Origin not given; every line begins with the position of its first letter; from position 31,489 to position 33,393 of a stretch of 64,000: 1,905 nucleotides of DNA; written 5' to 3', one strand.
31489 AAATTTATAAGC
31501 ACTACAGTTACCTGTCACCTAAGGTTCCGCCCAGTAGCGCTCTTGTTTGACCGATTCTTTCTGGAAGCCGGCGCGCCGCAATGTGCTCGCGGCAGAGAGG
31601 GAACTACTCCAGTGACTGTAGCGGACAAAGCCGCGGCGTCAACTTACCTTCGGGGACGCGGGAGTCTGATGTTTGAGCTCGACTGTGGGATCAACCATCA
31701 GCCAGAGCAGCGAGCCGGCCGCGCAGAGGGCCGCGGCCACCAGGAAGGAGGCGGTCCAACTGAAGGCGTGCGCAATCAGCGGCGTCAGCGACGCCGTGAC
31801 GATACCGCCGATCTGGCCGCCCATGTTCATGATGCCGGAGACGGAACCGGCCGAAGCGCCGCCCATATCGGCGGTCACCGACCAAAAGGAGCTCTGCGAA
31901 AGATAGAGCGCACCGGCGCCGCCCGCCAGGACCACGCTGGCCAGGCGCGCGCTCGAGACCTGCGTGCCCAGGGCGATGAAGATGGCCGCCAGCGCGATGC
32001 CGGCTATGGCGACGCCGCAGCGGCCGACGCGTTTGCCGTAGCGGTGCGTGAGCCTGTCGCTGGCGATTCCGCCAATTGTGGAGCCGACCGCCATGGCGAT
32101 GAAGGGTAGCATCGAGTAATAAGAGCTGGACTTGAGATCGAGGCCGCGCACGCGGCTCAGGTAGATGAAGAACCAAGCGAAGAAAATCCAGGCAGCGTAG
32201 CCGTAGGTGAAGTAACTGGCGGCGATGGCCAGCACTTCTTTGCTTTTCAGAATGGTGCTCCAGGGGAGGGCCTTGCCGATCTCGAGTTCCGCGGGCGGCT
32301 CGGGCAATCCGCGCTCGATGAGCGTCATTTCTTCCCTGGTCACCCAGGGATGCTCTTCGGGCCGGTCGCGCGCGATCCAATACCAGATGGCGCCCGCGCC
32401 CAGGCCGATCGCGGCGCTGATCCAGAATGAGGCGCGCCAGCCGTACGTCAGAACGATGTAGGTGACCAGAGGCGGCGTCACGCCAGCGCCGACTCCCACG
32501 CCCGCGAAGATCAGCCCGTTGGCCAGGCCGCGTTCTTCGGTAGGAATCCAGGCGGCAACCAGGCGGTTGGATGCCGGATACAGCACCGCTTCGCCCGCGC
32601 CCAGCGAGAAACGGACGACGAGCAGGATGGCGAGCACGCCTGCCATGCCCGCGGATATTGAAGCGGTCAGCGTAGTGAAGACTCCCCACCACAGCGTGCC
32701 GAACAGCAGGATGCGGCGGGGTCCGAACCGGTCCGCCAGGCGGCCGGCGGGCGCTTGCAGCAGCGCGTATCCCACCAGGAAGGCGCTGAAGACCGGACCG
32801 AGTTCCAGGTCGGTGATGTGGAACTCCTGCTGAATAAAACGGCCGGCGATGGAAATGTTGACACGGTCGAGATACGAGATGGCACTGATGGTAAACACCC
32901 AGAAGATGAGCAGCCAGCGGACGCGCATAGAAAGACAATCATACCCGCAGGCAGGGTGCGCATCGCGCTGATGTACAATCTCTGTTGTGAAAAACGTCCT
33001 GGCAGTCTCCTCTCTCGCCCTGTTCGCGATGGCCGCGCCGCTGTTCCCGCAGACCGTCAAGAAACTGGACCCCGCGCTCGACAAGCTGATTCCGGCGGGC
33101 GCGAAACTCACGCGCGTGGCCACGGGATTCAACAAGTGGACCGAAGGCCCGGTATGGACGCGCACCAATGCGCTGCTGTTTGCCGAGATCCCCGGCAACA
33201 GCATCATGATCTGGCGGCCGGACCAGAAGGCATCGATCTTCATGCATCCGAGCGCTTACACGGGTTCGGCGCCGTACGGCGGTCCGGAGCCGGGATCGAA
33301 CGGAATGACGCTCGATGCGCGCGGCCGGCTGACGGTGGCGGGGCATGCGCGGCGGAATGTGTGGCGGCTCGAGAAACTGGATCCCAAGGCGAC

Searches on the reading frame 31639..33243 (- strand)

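Call 84: search_protein_families(library=pfam, proteins=[window:31639-33243:-], max_evalue=0.00001)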
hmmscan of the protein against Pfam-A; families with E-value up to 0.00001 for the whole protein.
window:31639-33243:- (534 aa): 1 family
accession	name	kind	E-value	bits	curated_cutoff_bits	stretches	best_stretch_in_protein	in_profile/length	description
PF07690.21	MFS_1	-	3.3e-66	224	33.4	2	117-483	2-346/347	Major Facilitator Superfamily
